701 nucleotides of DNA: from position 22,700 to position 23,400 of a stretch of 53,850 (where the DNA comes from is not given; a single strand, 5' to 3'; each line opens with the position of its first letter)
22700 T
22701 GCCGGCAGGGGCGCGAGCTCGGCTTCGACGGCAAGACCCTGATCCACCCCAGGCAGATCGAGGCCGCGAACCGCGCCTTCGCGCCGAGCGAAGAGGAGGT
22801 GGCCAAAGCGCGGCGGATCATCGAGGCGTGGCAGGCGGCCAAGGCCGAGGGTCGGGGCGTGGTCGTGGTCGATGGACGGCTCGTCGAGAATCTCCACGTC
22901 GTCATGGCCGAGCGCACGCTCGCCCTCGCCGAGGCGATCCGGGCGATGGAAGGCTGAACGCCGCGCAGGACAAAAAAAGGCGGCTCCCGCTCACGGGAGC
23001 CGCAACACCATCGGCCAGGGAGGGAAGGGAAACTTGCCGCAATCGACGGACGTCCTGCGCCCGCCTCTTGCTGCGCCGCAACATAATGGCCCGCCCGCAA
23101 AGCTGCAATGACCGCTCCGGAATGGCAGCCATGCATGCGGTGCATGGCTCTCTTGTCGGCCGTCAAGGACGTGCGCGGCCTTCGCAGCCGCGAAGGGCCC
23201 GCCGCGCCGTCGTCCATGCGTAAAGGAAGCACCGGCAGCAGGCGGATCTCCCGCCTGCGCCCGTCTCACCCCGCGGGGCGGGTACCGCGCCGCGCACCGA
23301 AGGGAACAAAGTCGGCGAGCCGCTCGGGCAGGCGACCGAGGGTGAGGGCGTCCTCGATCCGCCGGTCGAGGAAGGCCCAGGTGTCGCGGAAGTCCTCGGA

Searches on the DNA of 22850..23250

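Call 8: search_rna_families(source=window, start=22850, end=23250, threshold=evalue, max_evalue=10, show_alignments=3)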
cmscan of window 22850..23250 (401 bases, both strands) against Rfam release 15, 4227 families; matches with E-value up to 10: 4.
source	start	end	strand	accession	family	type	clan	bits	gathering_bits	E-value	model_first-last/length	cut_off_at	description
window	22965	23038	-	RF00519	suhB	Gene; sRNA;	CL00108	19.6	41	0.094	1-77/77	no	Makes More Granules Regulator RNA (mmgR)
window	22972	23030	-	RF02837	anti-hemB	Gene; sRNA;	-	17.1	49.5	0.14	1-81/81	no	Burkholderia RNA 7 (anti-hemB)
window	22971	23058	-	RF02353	BjrC68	Gene; sRNA;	-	16.6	39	0.077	1-82/82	no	Bradyrhizobiaceae sRNA BjrC68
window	22917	22952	+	RF01549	TB8Cs2H1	Gene; snRNA; snoRNA; HACA-box;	-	14.1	40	4.4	11-54/65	no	Trypanosomatid snoRNA TB8Cs2H1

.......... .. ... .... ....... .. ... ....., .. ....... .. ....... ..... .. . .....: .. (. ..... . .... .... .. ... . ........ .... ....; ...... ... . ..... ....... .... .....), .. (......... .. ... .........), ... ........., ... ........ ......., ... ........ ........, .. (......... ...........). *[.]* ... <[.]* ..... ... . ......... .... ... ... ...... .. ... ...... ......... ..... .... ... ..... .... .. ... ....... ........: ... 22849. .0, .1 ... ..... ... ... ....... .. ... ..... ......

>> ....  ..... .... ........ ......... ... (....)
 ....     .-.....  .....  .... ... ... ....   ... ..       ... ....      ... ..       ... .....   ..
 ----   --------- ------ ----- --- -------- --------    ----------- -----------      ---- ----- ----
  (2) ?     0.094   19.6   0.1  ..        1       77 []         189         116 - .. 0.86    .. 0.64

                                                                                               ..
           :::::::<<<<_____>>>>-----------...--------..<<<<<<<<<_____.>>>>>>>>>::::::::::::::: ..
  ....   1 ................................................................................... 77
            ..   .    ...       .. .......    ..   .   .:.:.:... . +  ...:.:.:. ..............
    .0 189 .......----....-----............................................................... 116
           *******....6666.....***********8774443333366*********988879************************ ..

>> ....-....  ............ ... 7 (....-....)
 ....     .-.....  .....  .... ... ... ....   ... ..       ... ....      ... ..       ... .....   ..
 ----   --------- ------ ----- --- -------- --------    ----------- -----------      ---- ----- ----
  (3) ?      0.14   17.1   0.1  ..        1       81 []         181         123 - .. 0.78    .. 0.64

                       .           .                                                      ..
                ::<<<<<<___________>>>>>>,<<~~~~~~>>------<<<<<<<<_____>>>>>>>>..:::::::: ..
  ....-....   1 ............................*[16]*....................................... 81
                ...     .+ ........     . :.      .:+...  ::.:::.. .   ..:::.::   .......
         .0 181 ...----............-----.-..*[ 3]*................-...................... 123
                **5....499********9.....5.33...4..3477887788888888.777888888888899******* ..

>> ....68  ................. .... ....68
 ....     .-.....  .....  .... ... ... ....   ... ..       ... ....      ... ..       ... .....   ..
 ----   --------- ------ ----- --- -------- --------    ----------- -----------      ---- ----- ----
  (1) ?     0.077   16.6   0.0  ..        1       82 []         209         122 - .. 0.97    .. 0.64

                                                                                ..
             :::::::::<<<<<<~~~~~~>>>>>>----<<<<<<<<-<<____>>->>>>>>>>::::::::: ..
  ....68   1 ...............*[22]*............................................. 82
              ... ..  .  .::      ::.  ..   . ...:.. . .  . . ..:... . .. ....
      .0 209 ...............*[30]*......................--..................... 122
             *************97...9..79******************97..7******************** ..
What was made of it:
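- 22972..23074 (-): Candidate sRNA, about 100 nt. It has a 5' stem-loop (23074..23036) whose outer stem uses the GCAGCAA of the box. It has an unpaired C-rich anti-Shine-Dalgarno block, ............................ (23034..23007). It ends in a terminator stem (23003..22980) and a U-run (22978..22972). Weak hit to Rfam mmgR RF00519, 19.6 bits against GA 41 (call 8).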
